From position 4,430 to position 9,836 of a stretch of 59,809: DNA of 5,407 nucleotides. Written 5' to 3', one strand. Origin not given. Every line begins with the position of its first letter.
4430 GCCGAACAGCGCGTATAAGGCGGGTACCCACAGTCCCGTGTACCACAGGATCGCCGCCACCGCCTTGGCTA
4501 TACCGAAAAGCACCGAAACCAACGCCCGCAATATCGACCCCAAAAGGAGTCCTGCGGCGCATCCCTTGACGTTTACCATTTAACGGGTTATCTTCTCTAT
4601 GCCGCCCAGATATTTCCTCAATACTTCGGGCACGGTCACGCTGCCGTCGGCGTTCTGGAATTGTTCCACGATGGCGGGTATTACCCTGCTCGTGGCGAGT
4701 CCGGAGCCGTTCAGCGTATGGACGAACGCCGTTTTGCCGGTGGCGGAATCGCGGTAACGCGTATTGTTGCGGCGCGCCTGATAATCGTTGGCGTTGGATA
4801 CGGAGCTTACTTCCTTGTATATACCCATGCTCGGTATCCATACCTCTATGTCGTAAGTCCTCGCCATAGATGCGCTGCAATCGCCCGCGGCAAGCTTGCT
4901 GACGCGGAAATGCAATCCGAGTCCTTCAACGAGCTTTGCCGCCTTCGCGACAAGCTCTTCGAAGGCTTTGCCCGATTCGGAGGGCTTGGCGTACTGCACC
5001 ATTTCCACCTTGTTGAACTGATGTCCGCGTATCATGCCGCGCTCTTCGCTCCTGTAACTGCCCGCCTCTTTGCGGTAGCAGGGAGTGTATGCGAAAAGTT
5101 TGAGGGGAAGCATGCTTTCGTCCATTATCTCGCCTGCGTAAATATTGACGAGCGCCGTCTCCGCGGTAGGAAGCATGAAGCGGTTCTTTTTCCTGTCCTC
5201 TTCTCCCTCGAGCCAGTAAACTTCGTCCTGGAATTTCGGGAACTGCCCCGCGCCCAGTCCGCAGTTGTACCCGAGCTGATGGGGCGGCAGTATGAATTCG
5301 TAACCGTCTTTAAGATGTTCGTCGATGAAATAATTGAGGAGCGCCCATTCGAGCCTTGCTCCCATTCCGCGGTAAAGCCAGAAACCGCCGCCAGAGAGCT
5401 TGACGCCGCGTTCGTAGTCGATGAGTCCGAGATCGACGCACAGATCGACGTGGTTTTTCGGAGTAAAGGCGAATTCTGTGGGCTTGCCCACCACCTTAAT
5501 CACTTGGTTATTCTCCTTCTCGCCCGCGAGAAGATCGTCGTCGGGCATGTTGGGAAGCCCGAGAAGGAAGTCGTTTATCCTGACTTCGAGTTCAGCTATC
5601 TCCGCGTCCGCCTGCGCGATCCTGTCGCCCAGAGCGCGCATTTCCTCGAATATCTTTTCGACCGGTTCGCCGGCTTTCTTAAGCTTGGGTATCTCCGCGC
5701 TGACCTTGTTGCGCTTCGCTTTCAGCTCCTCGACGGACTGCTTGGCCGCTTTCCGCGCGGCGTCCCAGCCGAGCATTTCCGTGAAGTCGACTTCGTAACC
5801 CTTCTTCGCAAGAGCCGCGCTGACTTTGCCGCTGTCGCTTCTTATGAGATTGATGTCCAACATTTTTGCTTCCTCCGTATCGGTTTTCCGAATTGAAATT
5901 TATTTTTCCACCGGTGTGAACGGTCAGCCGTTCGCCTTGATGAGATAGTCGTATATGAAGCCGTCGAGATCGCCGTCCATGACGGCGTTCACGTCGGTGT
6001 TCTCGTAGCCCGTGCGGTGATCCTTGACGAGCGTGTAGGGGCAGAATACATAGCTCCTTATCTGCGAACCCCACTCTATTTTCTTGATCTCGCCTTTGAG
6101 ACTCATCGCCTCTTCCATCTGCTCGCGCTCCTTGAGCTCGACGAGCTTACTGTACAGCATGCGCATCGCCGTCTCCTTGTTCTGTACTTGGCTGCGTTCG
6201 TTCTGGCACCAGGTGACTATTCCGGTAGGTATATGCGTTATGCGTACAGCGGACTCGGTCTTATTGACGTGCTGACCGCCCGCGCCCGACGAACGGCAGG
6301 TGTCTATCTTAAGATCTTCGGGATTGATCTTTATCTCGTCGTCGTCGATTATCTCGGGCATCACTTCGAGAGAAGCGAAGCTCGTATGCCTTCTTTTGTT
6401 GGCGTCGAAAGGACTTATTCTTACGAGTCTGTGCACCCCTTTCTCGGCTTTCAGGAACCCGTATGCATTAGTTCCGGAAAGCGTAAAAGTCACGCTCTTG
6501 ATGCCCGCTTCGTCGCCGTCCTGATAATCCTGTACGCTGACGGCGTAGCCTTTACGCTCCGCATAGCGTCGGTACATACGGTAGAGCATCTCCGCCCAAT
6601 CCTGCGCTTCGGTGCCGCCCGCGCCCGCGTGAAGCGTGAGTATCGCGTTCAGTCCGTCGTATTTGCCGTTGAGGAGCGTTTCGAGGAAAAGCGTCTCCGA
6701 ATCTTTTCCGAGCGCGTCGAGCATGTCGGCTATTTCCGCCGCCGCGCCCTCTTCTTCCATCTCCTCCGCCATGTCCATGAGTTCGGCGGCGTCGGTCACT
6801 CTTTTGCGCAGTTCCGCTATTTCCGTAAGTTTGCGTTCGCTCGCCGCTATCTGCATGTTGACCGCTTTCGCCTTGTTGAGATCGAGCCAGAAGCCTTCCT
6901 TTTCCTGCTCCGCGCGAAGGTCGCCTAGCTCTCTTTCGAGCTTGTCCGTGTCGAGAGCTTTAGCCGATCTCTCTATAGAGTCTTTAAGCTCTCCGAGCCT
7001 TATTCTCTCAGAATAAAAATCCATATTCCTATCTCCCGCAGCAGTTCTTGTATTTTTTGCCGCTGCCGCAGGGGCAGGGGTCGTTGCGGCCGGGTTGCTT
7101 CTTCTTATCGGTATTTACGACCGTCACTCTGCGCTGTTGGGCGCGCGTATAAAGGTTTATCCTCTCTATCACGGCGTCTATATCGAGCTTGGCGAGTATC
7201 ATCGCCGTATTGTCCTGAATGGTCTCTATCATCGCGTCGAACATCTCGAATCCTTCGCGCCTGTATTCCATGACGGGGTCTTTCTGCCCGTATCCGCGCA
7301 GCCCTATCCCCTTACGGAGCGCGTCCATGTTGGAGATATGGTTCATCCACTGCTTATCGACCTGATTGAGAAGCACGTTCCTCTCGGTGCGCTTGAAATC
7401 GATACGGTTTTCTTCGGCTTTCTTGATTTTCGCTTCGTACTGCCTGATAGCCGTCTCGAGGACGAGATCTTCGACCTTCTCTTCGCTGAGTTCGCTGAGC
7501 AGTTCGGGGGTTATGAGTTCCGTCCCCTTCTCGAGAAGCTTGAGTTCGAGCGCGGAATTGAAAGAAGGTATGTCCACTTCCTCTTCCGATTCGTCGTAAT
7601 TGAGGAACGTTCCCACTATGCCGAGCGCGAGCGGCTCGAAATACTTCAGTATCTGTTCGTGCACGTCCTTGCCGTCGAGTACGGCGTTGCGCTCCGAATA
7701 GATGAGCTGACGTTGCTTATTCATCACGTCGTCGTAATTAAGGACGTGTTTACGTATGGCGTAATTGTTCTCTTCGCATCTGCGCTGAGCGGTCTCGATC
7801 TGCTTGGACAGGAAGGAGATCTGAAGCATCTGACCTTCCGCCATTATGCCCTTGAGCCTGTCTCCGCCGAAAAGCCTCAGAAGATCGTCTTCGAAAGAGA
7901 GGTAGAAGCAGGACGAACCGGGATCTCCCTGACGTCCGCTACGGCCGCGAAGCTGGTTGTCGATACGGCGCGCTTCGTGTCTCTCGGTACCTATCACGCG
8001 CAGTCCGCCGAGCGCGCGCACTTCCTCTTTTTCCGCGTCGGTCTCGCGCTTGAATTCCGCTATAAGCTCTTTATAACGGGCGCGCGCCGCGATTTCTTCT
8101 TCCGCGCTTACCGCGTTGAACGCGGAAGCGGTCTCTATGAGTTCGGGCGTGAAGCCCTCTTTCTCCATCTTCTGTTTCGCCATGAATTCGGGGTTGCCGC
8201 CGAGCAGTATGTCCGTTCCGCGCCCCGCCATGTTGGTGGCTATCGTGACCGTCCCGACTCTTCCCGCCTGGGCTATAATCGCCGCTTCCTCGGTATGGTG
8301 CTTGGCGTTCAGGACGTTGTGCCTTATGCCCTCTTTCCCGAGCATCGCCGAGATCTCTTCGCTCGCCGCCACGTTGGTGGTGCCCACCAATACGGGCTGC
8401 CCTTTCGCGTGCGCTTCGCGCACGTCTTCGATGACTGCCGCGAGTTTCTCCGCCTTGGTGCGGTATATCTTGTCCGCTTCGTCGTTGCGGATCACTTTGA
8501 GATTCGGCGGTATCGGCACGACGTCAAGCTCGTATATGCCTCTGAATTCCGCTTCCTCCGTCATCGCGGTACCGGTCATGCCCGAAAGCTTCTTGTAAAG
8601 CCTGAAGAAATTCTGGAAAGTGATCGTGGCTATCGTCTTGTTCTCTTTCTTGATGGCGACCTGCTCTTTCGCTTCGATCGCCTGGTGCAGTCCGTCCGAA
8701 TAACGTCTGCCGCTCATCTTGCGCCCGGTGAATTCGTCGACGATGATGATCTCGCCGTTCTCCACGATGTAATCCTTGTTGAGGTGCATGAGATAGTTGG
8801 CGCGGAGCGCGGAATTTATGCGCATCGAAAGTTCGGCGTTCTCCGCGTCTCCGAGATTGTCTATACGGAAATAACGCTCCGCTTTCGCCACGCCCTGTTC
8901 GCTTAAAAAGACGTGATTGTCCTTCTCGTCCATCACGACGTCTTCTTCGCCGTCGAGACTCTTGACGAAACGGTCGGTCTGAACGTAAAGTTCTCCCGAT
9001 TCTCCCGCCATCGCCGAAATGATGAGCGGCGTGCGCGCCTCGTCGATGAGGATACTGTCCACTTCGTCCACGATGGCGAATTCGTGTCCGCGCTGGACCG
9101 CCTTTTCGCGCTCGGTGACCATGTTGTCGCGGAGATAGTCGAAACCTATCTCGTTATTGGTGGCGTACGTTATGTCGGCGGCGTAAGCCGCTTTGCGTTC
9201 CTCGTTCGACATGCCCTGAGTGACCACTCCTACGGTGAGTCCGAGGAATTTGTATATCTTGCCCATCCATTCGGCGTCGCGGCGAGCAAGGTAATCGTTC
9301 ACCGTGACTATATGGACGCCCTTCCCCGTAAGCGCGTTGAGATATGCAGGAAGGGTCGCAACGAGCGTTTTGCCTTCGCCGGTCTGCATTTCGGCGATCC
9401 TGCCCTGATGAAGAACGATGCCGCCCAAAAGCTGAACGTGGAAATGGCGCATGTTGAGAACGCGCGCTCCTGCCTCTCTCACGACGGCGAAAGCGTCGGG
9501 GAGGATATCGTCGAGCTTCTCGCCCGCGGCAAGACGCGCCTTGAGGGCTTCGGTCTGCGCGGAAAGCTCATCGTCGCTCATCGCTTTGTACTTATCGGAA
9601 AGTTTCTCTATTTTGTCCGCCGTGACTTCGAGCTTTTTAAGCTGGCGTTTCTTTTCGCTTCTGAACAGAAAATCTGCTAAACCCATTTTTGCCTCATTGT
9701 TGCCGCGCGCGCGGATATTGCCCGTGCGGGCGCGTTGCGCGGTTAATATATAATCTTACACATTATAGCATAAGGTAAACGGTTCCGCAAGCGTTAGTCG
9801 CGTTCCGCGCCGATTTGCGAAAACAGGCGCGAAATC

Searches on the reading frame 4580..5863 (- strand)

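Call 13: search_protein_families(library=pfam, proteins=[window:4580-5863:-])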
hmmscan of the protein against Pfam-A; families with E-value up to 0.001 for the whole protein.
window:4580-5863:- (427 aa): 2 families
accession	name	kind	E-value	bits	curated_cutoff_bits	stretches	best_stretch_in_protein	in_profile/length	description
PF00587.30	tRNA-synt_2b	-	6.9e-34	117.9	29.3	1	216-402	1-179/179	tRNA synthetase class II core domain (G, H, P, S and T)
PF02403.27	Seryl_tRNA_N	-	2.5e-26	92.5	28.2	1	1-107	1-108/108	Seryl-tRNA synthetase N-terminal domain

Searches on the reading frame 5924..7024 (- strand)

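Call 13: search_protein_families(library=pfam, proteins=[window:5924-7024:-])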
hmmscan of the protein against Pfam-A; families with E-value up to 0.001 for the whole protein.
window:5924-7024:- (366 aa): 2 families
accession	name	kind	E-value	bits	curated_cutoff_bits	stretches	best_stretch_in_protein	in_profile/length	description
PF03462.23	PCRF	-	4.6e-53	180.4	24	1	30-218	2-193/194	PCRF domain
PF00472.26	RF-1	-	1.2e-42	145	35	1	228-337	2-116/116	RF-1 domain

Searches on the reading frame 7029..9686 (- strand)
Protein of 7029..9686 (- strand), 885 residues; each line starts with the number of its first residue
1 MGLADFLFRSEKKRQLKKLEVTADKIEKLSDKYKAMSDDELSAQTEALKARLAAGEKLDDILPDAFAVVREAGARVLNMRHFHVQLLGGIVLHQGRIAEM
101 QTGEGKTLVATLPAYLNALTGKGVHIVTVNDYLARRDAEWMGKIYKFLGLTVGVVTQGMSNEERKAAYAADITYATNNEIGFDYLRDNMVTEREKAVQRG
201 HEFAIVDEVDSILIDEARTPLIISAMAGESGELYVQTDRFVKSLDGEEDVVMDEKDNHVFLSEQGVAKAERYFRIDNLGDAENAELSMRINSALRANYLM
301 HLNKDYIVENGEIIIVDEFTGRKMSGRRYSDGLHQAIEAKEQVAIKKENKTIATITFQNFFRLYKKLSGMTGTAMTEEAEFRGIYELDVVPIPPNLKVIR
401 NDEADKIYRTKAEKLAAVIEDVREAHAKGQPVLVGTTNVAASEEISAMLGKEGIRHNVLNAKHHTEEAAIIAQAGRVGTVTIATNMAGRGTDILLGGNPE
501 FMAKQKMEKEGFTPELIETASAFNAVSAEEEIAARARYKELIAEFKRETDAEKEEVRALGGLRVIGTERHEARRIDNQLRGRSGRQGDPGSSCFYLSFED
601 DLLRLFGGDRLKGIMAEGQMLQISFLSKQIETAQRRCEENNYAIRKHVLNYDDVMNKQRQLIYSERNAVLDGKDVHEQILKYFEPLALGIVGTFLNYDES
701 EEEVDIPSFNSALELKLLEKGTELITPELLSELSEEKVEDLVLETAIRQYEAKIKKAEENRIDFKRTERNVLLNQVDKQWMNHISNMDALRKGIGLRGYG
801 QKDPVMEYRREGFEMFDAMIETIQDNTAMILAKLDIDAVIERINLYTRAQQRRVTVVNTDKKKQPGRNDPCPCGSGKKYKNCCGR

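Call 13: search_protein_families(library=pfam, proteins=[window:7029-9686:-])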
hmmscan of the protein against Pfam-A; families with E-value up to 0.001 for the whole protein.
window:7029-9686:- (885 aa): 6 families
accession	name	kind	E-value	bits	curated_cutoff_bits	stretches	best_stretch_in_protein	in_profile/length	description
PF07517.20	SecA_DEAD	-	6.1e-132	439.7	24.6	1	7-382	4-290/290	SecA DEAD-like domain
PF21090.3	P-loop_SecA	-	4.1e-89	298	27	1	398-620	2-202/205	SecA P-loop domain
PF07516.18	SecA_SW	-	4.2e-60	203.7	26.7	1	622-834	3-199/200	SecA Wing and Scaffold domain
PF01043.26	SecA_PP_bind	-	3.8e-38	130.9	23.5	1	231-338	3-110/110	SecA preprotein cross-linking domain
PF02810.21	SEC-C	-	8.1e-10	38.8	20.4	1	867-885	1-19/19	SEC-C motif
PF00270.35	DEAD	-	1.1e-08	35.4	26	1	97-215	18-132/167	DEAD/DEAH box helicase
